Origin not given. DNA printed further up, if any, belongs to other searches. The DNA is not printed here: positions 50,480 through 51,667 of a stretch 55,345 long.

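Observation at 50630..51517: Orphan TRIP13/Pch2 (CBASS Cap6)-type AAA+ ATPase inside a catabolic operon, with no HORMA or CD-NTase partner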

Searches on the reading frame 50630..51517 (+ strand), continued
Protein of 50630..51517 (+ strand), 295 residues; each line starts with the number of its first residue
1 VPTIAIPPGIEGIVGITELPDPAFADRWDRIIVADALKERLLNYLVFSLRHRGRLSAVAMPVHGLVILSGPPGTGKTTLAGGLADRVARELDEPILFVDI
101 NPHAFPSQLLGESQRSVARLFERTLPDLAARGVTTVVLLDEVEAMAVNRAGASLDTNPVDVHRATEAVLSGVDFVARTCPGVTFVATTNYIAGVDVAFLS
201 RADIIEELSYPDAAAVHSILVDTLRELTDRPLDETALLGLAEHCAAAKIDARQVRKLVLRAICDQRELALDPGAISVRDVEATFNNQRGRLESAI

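Call 54: fold_search(model_id=the predicted structure, library=pdb)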
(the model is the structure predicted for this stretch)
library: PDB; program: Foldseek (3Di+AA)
matches with E <= 10: 1846; with E <= 0.001: 1381
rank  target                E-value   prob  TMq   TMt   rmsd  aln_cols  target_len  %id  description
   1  6p8v_C                5.3e-17  1.00  0.77  0.75   3.8       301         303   22  Structure of E. coli MS115-1 HORMA:CdnC:Trip13 complex (released 2019-12-25)
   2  4xgu_E                3.2e-16  1.00  0.76  0.60   3.7       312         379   24  Structure of C. elegans PCH-2 (released 2015-05-06)
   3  4xgu_D                3.9e-16  1.00  0.70  0.56   4.1       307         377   24  Structure of C. elegans PCH-2 (released 2015-05-06)
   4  5vq9                  4.1e-16  1.00  0.74  0.60   3.4       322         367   23  Structure of human TRIP13, Apo form (released 2017-06-14)
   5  6p8v_B                1.4e-15  1.00  0.76  0.74   3.9       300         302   23  Structure of E. coli MS115-1 HORMA:CdnC:Trip13 complex (released 2019-12-25)
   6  4xgu_B                1.8e-15  1.00  0.75  0.59   3.8       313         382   24  Structure of C. elegans PCH-2 (released 2015-05-06)
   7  6f0x_B                2.2e-15  1.00  0.82  0.62   3.6       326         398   24  Cryo-EM structure of TRIP13 in complex with ATP gamma S, p31comet, C-Mad2 and Cdc20 (released 2018-05-02)
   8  6p8v_A                3.4e-15  1.00  0.77  0.76   3.5       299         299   22  Structure of E. coli MS115-1 HORMA:CdnC:Trip13 complex (released 2019-12-25)
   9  6f0x_A                3.4e-15  1.00  0.78  0.75   3.6       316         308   25  Cryo-EM structure of TRIP13 in complex with ATP gamma S, p31comet, C-Mad2 and Cdc20 (released 2018-05-02)
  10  5vqa                  4.5e-15  1.00  0.75  0.61   3.1       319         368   24  Structure of human TRIP13, ATP-bound form (released 2017-06-14)
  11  4xgu_C                4.5e-15  1.00  0.59  0.48   7.1       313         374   23  Structure of C. elegans PCH-2 (released 2015-05-06)
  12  6p8v_E                6.6e-15  1.00  0.68  0.68   4.8       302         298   23  Structure of E. coli MS115-1 HORMA:CdnC:Trip13 complex (released 2019-12-25)
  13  4xgu_F                1.3e-14  1.00  0.59  0.48   7.2       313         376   22  Structure of C. elegans PCH-2 (released 2015-05-06)
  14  5wc2                  2.0e-14  1.00  0.75  0.62   2.9       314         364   22  Crystal Structure of ADP-bound human TRIP13 (released 2018-04-25)
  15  4xgu_A                2.9e-14  1.00  0.72  0.58   4.3       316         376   22  Structure of C. elegans PCH-2 (released 2015-05-06)
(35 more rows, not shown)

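Call 57: find_encoding_contigs(protein=P0127, flank=5000, max_places=2)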
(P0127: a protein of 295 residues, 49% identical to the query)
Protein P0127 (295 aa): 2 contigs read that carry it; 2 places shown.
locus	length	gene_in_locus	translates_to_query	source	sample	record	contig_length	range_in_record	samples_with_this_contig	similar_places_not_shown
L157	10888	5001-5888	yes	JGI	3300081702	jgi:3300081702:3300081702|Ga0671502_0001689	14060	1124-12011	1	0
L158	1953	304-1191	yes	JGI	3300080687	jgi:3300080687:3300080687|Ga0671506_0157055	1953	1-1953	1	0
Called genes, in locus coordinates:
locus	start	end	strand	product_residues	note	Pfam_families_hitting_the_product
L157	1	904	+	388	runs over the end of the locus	-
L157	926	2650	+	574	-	PF00528:BPD_transp_1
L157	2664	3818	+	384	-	PF00005:ABC_tran, PF13304:AAA_21, PF08402:TOBE_2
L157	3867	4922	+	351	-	PF12973:Cupin_7 (faint), PF02311:AraC_binding (faint), PF07883:Cupin_2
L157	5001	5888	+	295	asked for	PF06745:ATPase (faint), PF00004:AAA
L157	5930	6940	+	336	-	PF00190:Cupin_1 (faint), PF07883:Cupin_2, PF03079:ARD (weak)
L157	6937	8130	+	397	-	PF07690:MFS_1, PF12832:MFS_1_like (faint), PF01306:LacY_symp (weak), PF07690:MFS_1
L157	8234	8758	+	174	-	PF07883:Cupin_2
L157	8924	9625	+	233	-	PF00392:GntR, PF13412:HTH_24 (faint), PF07729:FCD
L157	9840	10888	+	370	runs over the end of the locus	PF03401:TctC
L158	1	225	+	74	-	?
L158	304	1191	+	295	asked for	PF06745:ATPase (faint), PF00004:AAA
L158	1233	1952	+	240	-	?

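Call 58: find_encoding_contigs(protein=P0133, flank=5000, max_places=2)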
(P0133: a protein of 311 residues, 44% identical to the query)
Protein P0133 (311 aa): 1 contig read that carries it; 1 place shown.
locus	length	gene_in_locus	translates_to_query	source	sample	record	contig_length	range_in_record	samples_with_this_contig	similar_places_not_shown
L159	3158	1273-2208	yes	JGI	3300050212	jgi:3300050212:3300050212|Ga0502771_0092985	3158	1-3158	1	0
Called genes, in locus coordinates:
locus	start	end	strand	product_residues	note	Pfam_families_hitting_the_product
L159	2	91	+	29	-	?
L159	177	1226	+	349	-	PF12973:Cupin_7 (faint), PF00190:Cupin_1 (faint), PF02311:AraC_binding (faint), PF07883:Cupin_2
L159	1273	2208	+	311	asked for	PF00004:AAA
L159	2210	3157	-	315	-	?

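Call 70: find_encoding_contigs(protein=P0136, flank=5000, max_places=2)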
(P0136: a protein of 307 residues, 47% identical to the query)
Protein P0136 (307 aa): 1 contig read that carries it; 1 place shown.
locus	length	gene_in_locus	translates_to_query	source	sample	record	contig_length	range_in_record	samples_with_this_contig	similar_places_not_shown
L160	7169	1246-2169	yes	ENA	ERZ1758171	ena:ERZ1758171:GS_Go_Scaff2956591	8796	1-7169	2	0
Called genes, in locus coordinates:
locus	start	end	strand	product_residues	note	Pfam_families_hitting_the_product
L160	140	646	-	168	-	-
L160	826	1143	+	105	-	-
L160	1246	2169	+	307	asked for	PF00004:AAA, PF13401:AAA_22 (weak), PF13604:AAA_30 (weak)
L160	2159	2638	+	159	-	PF27322:Cap8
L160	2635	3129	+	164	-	PF18173:bacHORMA_2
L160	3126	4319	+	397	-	PF13676:TIR_2, PF18145:SAVED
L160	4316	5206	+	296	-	PF18144:SMODS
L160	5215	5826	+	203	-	PF06114:Peptidase_M78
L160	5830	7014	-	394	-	-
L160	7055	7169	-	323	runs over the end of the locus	PF08281:Sigma70_r4_2 (faint), PF04545:Sigma70_r4 (weak)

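Call 76: search_protein_families(library=pfam, proteins=[L157:5930-6940:+, L010:9352-9852:+, L010:8879-9355:+], max_evalue=0.0001)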
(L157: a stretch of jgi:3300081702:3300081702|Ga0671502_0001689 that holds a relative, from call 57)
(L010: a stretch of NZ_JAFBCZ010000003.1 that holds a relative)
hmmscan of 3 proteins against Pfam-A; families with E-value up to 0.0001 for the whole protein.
L157:5930-6940:+ (336 aa): 3 families
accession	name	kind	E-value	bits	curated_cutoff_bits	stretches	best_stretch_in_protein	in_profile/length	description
PF07883.17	Cupin_2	-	6.2e-17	61.5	27.2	2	60-127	3-63/70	Cupin domain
PF00190.28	Cupin_1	-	3.8e-07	30.2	22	0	61-133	39-113/151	Cupin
PF03079.20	ARD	-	6e-07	30.2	27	1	70-124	87-139/157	ARD/ARD' family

L010:9352-9852:+ (166 aa): 1 family
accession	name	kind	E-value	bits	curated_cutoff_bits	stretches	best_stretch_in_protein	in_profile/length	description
PF18173.6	bacHORMA_2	-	7.9e-74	247.5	27.3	1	3-166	2-166/166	Bacterial HORMA domain 2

L010:8879-9355:+ (158 aa): 0 families

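Call 80: search_protein_families(library=pfam, proteins=[P0202, P0230, P0235, P0236, P0248, P0265, P0124, P0163, P0211, P0233], max_evalue=0.001)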
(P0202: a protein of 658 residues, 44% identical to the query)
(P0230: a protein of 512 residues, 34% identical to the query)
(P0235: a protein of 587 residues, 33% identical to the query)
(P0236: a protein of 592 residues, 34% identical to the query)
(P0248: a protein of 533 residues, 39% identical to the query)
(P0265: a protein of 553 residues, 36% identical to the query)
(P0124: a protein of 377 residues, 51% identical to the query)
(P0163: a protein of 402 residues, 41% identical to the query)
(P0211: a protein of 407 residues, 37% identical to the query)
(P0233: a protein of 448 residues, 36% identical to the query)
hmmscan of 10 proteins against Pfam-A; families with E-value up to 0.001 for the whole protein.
P0202 (658 aa): 1 family
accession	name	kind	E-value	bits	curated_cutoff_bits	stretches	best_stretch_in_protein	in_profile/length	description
PF00004.35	AAA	-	7e-06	27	21.2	0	427-446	4-23/131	ATPase family associated with various cellular activities (AAA)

P0230 (512 aa): 9 families
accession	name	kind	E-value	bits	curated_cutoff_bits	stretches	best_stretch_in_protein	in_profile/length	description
PF00004.35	AAA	-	1.5e-22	80.9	21.2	1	64-205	1-130/131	ATPase family associated with various cellular activities (AAA)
PF13401.12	AAA_22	-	1e-07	32.8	27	1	61-148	5-84/130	AAA domain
PF07728.20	AAA_5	-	1.6e-05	25.4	22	1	64-194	2-135/139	AAA domain (dynein-related subfamily)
PF13191.12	AAA_16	-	2.2e-05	25.5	32.6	1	62-92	25-59/167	AAA ATPase domain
PF20720.3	nSTAND3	-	4.5e-05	23.6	27.2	1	58-137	14-72/155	Novel STAND NTPase 3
PF13481.12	AAA_25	-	0.00012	22.2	27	1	59-100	31-70/195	AAA domain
PF13671.12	AAA_33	-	0.00027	21.7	27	1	64-107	2-46/143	AAA domain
PF07724.20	AAA_2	-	0.00036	21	27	0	63-144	5-89/166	AAA domain (Cdc48 subfamily)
PF05496.18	RuvB_N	-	0.00073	19.8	27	0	63-88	35-60/159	Holliday junction DNA helicase RuvB P-loop domain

P0235 (587 aa): 8 families
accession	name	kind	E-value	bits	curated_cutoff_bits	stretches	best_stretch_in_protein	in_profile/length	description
PF00004.35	AAA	-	5e-23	82.4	21.2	1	69-213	1-130/131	ATPase family associated with various cellular activities (AAA)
PF13401.12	AAA_22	-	1.6e-08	35.4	27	1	64-150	3-96/130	AAA domain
PF07728.20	AAA_5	-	2.3e-06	28.1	22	1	69-196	2-125/139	AAA domain (dynein-related subfamily)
PF20720.3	nSTAND3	-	5.3e-06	26.6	27.2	1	62-104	13-55/155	Novel STAND NTPase 3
PF13191.12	AAA_16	-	9.3e-06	26.7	32.6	1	61-158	19-104/167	AAA ATPase domain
PF13086.12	AAA_11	-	3.1e-05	24.3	27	1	55-93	7-44/257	AAA domain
PF06068.19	TIP49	-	9.6e-05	22.1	23.8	1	68-128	52-107/347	TIP49 P-loop domain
PF13604.12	AAA_30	-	0.00026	21.2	27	1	51-93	3-45/191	AAA domain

P0236 (592 aa): 7 families
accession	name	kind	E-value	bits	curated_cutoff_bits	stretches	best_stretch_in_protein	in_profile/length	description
PF00004.35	AAA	-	2.1e-21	77.1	21.2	1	66-208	1-130/131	ATPase family associated with various cellular activities (AAA)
PF13191.12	AAA_16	-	1.1e-05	26.5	32.6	1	49-98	10-52/167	AAA ATPase domain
PF13481.12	AAA_25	-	2.1e-05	24.7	27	0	60-94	30-64/195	AAA domain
PF07728.20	AAA_5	-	6.9e-05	23.3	22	1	66-199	2-137/139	AAA domain (dynein-related subfamily)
PF13479.12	AAA_24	-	0.00036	20.9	27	0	66-146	5-77/195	AAA domain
PF20720.3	nSTAND3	-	0.00055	20.1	27.2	0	61-91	15-45/155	Novel STAND NTPase 3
PF05496.18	RuvB_N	-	0.00084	19.6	27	0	46-89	18-59/159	Holliday junction DNA helicase RuvB P-loop domain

P0248 (533 aa): 8 families
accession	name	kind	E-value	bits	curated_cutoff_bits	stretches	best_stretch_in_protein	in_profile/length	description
PF00004.35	AAA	-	6.5e-20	72.4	21.2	1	78-220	1-130/131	ATPase family associated with various cellular activities (AAA)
PF13191.12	AAA_16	-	1.6e-06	29.2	32.6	0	76-159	25-147/167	AAA ATPase domain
PF13481.12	AAA_25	-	1.9e-05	24.9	27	1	78-172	36-136/195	AAA domain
PF13604.12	AAA_30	-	2.7e-05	24.4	27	1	77-159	20-103/191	AAA domain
PF08433.16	KTI12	-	0.00015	21.8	22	1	78-189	4-115/271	Chromatin associated protein KTI12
PF04851.21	ResIII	-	0.0002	21.8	22.5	1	76-139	24-87/164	Type III restriction enzyme, res subunit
PF13401.12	AAA_22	-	0.00054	20.7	27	0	78-160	8-97/130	AAA domain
PF01078.27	Mg_chelatase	-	0.0009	19.1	20.3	0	66-124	13-70/207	Magnesium chelatase, subunit ChlI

P0265 (553 aa): 4 families
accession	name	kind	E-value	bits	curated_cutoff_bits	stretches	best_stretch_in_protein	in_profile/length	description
PF00004.35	AAA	-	5.3e-20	72.7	21.2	1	65-205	2-130/131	ATPase family associated with various cellular activities (AAA)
PF13191.12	AAA_16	-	3.2e-05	24.9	32.6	1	59-124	22-99/167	AAA ATPase domain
PF05673.19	DUF815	-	3.5e-05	23.5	23.8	0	64-102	56-89/249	Protein of unknown function (DUF815)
PF13479.12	AAA_24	-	0.00029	21.2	27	1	65-143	6-77/195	AAA domain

P0124 (377 aa): 8 families
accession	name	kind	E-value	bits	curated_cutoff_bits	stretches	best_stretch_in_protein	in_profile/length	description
PF00004.35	AAA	-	9.4e-20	71.8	21.2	1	147-295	1-130/131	ATPase family associated with various cellular activities (AAA)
PF20720.3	nSTAND3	-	1e-05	25.7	27.2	1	141-169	14-42/155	Novel STAND NTPase 3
PF13191.12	AAA_16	-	3.4e-05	24.8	32.6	1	139-229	19-142/167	AAA ATPase domain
PF13401.12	AAA_22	-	3.9e-05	24.4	27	1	144-231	5-96/130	AAA domain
PF13481.12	AAA_25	-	0.00013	22.1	27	1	141-170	30-59/195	AAA domain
PF07728.20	AAA_5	-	0.00015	22.3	22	1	147-287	2-138/139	AAA domain (dynein-related subfamily)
PF13086.12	AAA_11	-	0.00034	20.9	27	1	142-196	15-69/257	AAA domain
PF13238.12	AAA_18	-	0.00049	21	29.4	0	148-236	2-80/128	AAA domain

P0163 (402 aa): 8 families
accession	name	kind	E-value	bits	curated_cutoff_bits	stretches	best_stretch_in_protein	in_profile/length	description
PF00004.35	AAA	-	1.7e-21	77.5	21.2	1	171-316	1-131/131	ATPase family associated with various cellular activities (AAA)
PF13481.12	AAA_25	-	3.7e-06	27.1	27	1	160-290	26-146/195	AAA domain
PF07728.20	AAA_5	-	2.9e-05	24.5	22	1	172-305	3-136/139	AAA domain (dynein-related subfamily)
PF13401.12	AAA_22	-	0.00017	22.3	27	0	170-251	7-96/130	AAA domain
PF00910.28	RNA_helicase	-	0.00022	22.1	21.5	1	172-205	2-36/105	RNA helicase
PF20720.3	nSTAND3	-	0.00046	20.3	27.2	1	168-194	17-43/155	Novel STAND NTPase 3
PF13191.12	AAA_16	-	0.00048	21.1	32.6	0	156-234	9-85/167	AAA ATPase domain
PF13173.12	AAA_14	-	0.0008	19.9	27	0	171-251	5-74/129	AAA domain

P0211 (407 aa): 9 families
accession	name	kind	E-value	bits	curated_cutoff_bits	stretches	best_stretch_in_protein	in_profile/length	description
PF00004.35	AAA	-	3.1e-25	89.6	21.2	1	158-303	1-130/131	ATPase family associated with various cellular activities (AAA)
PF13401.12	AAA_22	-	1.6e-07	32.1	27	1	155-243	5-98/130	AAA domain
PF13191.12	AAA_16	-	1.1e-06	29.7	32.6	1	155-238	24-142/167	AAA ATPase domain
PF20720.3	nSTAND3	-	9.8e-06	25.8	27.2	1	151-205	13-61/155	Novel STAND NTPase 3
PF07728.20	AAA_5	-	2e-05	25.1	22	1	158-295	2-138/139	AAA domain (dynein-related subfamily)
PF13481.12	AAA_25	-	9.3e-05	22.6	27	0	144-180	23-58/195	AAA domain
PF13521.12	AAA_28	-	0.00016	22.4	27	1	158-206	2-50/164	AAA domain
PF13086.12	AAA_11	-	0.0002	21.7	27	1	148-185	10-43/257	AAA domain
PF24883.2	NPHP3_N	-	0.00066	20.3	24.8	0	154-180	21-47/164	Nephrocystin 3, N-terminal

P0233 (448 aa): 11 families
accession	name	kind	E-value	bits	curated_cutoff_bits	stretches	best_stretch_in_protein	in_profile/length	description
PF00004.35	AAA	-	9.9e-25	87.9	21.2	1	164-307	1-130/131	ATPase family associated with various cellular activities (AAA)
PF00910.28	RNA_helicase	-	3.9e-07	31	21.5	1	164-215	1-53/105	RNA helicase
PF13191.12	AAA_16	-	1.7e-06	29.1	32.6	1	152-188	15-51/167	AAA ATPase domain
PF20720.3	nSTAND3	-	3.8e-06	27.1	27.2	1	161-215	17-67/155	Novel STAND NTPase 3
PF13401.12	AAA_22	-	9.7e-06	26.4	27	1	162-271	6-82/130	AAA domain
PF05729.18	NACHT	-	1.5e-05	25.4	26.7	0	162-195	1-37/167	NACHT domain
PF07728.20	AAA_5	-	6.1e-05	23.5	22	1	164-244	2-78/139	AAA domain (dynein-related subfamily)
PF13173.12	AAA_14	-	8.6e-05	23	27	0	161-244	2-74/129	AAA domain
PF01637.24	ATPase_2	-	0.00016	22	33.2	0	152-277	7-111/225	ATPase domain predominantly from Archaea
PF13481.12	AAA_25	-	0.00038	20.6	27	0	161-237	33-108/195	AAA domain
PF01078.27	Mg_chelatase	-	0.00068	19.5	20.3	0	156-228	17-85/207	Magnesium chelatase, subunit ChlI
